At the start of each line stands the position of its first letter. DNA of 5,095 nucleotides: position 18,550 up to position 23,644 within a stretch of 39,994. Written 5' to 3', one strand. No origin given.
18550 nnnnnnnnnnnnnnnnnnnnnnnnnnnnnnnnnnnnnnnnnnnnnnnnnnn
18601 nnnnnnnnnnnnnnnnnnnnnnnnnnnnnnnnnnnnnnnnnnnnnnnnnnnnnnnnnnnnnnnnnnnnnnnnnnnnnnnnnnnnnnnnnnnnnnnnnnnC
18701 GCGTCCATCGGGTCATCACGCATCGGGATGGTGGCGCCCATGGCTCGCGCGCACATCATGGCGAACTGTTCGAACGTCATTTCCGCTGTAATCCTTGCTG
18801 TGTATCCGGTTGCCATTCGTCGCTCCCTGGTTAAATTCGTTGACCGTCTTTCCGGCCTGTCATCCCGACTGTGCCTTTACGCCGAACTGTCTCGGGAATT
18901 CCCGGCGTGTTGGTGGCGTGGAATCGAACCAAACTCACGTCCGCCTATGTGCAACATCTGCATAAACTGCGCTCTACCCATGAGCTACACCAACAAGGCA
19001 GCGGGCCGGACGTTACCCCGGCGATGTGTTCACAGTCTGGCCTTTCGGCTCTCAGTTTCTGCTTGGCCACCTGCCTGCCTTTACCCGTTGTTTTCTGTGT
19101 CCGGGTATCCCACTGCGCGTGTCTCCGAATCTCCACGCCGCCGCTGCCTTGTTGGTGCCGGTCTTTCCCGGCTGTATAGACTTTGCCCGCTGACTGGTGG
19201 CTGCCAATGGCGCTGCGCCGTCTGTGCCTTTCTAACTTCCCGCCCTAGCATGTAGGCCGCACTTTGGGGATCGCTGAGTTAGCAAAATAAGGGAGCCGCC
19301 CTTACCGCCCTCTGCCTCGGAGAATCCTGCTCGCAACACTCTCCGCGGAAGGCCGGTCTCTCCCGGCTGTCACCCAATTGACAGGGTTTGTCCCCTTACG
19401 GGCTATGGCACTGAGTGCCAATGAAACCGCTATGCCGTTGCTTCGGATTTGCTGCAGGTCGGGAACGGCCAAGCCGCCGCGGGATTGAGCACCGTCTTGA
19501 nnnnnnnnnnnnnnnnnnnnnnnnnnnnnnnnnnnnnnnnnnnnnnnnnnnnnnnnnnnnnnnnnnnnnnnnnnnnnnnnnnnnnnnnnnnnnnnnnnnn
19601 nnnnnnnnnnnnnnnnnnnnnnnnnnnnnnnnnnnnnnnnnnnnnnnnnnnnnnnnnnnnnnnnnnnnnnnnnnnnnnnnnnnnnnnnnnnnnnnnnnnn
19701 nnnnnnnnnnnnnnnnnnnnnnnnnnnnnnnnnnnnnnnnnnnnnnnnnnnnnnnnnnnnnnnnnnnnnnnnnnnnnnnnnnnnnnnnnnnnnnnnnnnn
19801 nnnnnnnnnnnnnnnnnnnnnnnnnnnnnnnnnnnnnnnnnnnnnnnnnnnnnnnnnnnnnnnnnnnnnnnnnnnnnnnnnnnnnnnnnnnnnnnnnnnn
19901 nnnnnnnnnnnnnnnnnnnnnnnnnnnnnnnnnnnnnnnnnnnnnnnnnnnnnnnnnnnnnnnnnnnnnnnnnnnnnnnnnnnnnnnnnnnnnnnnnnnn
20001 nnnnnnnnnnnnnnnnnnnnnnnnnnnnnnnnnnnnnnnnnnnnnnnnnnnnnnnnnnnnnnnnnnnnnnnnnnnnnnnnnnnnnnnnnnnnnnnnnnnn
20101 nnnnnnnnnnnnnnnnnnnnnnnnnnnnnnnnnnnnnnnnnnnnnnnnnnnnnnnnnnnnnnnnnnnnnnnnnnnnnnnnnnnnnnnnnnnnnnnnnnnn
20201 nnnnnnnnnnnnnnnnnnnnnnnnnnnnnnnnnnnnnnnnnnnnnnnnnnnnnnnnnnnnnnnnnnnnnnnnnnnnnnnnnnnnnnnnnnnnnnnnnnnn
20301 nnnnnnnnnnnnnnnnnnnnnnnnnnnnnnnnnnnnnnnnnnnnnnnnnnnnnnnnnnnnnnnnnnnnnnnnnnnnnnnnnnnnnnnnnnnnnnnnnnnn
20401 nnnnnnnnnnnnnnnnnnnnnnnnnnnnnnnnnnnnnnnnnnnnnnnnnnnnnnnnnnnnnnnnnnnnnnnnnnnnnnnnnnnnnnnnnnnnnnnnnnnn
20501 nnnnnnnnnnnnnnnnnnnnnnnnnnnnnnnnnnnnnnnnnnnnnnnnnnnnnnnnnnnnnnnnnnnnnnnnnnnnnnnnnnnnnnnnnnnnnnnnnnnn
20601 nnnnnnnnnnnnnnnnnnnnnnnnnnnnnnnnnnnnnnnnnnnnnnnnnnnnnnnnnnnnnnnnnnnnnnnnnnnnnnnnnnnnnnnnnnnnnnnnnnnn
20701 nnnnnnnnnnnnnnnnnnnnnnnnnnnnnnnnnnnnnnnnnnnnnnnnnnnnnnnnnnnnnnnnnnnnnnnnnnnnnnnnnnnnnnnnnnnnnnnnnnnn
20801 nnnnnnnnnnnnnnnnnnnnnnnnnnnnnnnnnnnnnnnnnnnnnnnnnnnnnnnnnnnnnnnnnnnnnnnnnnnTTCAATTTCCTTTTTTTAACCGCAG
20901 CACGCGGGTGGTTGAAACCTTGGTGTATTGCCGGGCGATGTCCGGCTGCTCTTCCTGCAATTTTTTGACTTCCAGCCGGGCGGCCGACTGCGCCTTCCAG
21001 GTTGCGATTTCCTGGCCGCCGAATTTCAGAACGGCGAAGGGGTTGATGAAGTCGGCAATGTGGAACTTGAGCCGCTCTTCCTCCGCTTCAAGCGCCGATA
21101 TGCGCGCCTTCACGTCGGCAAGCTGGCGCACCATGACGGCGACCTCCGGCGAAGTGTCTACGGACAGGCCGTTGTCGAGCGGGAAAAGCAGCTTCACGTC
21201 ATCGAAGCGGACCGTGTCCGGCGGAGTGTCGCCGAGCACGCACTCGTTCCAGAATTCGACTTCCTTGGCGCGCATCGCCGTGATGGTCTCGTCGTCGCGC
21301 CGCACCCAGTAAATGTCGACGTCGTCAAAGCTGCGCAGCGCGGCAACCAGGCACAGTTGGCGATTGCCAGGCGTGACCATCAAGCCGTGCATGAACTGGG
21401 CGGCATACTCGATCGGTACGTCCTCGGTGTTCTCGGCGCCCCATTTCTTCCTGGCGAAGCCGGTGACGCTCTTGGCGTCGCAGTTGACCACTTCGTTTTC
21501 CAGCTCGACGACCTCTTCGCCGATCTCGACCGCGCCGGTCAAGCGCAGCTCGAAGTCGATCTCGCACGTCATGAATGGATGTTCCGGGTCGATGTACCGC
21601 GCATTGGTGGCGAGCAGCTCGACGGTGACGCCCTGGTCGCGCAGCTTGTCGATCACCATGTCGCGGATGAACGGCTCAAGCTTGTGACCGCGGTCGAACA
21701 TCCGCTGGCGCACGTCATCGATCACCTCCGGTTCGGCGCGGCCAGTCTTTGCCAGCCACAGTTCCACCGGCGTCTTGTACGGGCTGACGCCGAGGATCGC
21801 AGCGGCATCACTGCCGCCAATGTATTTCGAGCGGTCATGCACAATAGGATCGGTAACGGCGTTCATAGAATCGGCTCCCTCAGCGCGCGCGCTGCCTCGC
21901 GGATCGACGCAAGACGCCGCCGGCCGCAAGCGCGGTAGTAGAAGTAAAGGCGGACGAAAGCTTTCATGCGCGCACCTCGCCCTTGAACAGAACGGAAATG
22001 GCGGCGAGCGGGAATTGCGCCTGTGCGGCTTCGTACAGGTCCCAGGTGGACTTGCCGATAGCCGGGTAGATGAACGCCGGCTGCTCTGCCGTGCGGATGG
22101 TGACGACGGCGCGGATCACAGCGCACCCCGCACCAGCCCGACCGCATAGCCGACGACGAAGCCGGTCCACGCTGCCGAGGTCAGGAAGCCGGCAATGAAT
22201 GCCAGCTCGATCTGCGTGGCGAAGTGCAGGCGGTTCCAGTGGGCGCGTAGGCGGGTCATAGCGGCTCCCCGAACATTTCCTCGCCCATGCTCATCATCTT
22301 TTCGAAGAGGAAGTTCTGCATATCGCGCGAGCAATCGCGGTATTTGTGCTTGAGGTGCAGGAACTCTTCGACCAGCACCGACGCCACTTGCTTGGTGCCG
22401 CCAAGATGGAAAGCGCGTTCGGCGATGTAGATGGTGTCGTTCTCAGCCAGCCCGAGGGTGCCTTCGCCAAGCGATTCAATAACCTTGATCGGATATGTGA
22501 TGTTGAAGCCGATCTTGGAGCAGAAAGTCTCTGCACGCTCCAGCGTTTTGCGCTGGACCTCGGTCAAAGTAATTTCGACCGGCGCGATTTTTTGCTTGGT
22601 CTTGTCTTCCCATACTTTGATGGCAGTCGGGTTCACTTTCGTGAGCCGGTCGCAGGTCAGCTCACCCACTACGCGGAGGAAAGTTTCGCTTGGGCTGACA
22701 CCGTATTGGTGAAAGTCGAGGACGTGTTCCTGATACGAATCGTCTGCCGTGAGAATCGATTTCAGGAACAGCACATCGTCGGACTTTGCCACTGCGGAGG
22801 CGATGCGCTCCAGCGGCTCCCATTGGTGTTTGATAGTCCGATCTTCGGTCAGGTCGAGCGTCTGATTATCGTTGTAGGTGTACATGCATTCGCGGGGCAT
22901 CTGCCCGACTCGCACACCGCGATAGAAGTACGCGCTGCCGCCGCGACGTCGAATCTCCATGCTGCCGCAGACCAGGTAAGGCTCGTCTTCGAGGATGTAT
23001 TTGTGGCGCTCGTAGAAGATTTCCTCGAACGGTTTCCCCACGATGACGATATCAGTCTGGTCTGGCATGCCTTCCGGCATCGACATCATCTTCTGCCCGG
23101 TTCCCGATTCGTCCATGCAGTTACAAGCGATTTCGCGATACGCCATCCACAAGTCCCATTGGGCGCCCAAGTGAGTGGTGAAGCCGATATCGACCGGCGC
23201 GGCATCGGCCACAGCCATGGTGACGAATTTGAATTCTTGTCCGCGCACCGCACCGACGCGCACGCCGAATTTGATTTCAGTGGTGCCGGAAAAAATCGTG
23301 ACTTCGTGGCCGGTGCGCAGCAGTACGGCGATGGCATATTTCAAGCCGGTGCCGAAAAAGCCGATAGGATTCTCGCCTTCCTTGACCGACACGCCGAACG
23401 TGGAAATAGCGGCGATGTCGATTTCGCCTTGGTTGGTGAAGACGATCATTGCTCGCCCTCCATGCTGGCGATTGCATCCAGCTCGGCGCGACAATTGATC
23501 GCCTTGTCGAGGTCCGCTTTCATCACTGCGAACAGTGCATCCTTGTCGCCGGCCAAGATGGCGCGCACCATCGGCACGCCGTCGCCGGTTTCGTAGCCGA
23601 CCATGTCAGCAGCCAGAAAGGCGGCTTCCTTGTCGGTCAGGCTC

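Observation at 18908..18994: tRNA mimic: perfect acceptor stem, D-arm and T-loop but the anticodon arm is a 10-bp helix with an AUG triloop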

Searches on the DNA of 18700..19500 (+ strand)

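Call 4: search_rna_families(source=window, start=18700, end=19200, threshold=evalue, max_evalue=10, show_alignments=5)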
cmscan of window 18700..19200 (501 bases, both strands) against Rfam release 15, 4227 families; matches with E-value up to 10: 2.
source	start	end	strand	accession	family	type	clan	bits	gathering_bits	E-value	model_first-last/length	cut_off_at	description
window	18909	18994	-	RF01852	tRNA-Sec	Gene; tRNA;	CL00001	18.2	47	0.6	1-91/91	no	Selenocysteine transfer RNA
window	18701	18763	-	RF01133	sR3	Gene; snRNA; snoRNA; CD-box;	-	9.2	41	8.6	1-55/55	no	Small nucleolar RNA sR3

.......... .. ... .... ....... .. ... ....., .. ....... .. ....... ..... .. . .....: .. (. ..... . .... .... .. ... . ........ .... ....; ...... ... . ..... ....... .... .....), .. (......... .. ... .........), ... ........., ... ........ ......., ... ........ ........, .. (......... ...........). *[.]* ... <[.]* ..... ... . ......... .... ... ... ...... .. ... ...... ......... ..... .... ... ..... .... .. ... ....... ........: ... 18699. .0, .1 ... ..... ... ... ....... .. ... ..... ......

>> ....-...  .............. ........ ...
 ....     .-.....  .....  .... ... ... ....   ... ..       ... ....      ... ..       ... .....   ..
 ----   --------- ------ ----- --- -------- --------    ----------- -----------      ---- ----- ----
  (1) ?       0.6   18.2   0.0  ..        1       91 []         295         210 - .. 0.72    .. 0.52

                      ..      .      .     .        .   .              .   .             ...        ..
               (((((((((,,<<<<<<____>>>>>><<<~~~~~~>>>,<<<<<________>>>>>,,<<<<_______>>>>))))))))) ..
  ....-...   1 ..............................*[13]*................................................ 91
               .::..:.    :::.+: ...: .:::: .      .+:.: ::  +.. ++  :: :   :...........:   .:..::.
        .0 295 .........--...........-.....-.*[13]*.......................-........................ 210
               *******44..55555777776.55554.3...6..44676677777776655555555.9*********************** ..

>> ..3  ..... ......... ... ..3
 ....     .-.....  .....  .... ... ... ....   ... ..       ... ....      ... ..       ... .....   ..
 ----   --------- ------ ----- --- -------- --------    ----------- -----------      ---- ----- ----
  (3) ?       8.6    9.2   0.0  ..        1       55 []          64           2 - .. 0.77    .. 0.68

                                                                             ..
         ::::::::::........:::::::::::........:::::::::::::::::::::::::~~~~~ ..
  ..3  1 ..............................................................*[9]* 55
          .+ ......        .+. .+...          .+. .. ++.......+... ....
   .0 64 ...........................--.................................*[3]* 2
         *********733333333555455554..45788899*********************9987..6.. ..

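Call 8: search_dna_similar(query=window:18800-19320:+, collection=phages, mode=distant, max_rows=40)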
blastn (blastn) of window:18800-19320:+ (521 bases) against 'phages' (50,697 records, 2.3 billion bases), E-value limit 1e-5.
No match.

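Call 26: search_rna_families(source=window, start=18750, end=19500, threshold=evalue, max_evalue=10, show_alignments=3)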
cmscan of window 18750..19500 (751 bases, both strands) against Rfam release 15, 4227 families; matches with E-value up to 10: 2.
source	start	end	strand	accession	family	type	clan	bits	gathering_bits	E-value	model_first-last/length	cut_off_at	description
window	18909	18994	-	RF01852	tRNA-Sec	Gene; tRNA;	CL00001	18.2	47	0.9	1-91/91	no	Selenocysteine transfer RNA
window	19431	19500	+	RF00677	MIR168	Gene; miRNA;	-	16.6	66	0.43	1-73/129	3'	MIR168 microRNA precursor family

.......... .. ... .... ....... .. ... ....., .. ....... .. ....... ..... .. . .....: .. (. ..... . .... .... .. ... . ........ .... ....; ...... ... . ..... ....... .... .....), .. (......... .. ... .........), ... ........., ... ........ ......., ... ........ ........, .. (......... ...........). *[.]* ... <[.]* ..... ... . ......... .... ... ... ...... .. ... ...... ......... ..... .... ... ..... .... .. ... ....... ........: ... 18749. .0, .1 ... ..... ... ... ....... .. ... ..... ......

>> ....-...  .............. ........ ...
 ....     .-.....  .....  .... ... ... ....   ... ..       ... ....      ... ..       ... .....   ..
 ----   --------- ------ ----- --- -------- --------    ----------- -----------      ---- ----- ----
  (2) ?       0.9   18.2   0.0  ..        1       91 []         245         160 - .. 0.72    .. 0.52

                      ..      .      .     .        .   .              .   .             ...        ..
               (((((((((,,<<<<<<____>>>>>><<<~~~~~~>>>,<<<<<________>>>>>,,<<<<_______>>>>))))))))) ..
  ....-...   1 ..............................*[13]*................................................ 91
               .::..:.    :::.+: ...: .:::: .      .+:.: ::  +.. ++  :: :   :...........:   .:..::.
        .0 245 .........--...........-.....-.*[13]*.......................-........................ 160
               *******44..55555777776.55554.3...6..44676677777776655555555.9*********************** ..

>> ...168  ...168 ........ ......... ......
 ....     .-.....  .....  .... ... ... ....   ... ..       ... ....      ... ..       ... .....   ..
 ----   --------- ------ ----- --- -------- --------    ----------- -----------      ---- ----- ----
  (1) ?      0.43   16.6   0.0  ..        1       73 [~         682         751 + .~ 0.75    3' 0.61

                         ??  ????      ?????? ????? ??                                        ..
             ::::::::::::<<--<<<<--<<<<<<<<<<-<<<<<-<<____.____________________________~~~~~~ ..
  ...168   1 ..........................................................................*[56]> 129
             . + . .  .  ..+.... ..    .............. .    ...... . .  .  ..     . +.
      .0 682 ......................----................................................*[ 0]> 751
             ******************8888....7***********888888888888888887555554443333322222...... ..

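Call 74: search_dna_similar(query=window:18900-19000:-, collection=phages, mode=distant, max_evalue=10, max_rows=25)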
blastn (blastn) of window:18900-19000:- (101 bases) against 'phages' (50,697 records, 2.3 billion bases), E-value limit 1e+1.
Records with a match: 212; places in all: 212; records where one place covers at least 80% of the query: 0.
Best place of each record, by identity: 95-99% 194; 80-90% 18.
By first word of the organism name: Mycobacterium 193; Synechococcus 13; Bacillus 4; Bacteriophage 1; Mycolicibacterium 1.
By host as written in the record: Mycobacterium smegmatis mc2 155 149; Mycobacterium smegmatis mc#155 24; - 13; Mycobacterium sp. 5; Synechococcus sp. 4; Mycobacterium smegmatis mc2155 4; Mycobacterium smegmatius mc2 155 3; Bacillus cereus VKM B-370 2; and 5 more.
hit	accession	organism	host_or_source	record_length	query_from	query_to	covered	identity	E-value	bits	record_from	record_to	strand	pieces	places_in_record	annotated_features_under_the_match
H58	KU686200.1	Synechococcus phage S-CAM4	Synechococcus sp.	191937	10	37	28%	89.7%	3e+0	37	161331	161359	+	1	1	tRNA-Gly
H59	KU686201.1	Synechococcus phage S-CAM4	Synechococcus sp.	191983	10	37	28%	89.7%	3e+0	37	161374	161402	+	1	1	tRNA-Gly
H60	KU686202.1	Synechococcus phage S-CAM4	Synechococcus sp.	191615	10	37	28%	89.7%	3e+0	37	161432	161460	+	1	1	tRNA-Gly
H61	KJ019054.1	Synechococcus phage ACG-2014e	-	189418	10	37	28%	89.7%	3e+0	37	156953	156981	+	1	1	none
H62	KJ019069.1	Synechococcus phage ACG-2014j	-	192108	10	37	28%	89.7%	3e+0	37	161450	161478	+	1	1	none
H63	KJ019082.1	Synechococcus phage ACG-2014i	-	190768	10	37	28%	89.7%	3e+0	37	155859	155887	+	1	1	none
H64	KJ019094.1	Synechococcus phage ACG-2014e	-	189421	10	37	28%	89.7%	3e+0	37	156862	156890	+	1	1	none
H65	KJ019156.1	Synechococcus phage ACG-2014e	-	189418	10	37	28%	89.7%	3e+0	37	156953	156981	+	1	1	none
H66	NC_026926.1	Synechococcus phage ACG-2014j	-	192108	10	37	28%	89.7%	3e+0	37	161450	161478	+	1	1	none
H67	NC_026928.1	Synechococcus phage ACG-2014e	-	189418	10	37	28%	89.7%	3e+0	37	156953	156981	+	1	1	none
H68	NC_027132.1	Synechococcus phage ACG-2014i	-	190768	10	37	28%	89.7%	3e+0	37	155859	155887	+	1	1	none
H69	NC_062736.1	Synechococcus phage ACG-2014e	-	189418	10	37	28%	89.7%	3e+0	37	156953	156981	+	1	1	none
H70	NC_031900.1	Synechococcus phage S-CAM4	Synechococcus sp.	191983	10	37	28%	89.7%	3e+0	37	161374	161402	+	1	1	tRNA-Gly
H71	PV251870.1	Mycobacterium phage StAugustine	Mycobacterium smegmatis mc#155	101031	3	31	29%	86.2%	3e+0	36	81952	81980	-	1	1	132: tRNA-Trp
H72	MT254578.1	Bacillus phage Izhevsk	Bacillus cereus VKM B-370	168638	9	35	27%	88.9%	3e+0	37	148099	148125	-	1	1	tRNA-Ile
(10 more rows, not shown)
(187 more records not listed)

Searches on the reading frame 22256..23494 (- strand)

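Call 11: search_protein_families(library=pfam, proteins=[window:22256-23494:-], max_evalue=0.01)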
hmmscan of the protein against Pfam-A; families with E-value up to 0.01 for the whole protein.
window:22256-23494:- (412 aa): 0 families

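Call 12: search_protein_families(library=phrogs, proteins=[window:22256-23494:-], max_evalue=0.001)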
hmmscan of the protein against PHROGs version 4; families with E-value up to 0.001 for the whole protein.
window:22256-23494:- (412 aa): 2 families
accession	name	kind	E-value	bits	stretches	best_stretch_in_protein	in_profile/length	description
phrog_8203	-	unknown function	8.6e-95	318.9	1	16-412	3-394/394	-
phrog_6077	-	unknown function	2.5e-09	37.7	1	14-72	44-102/366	-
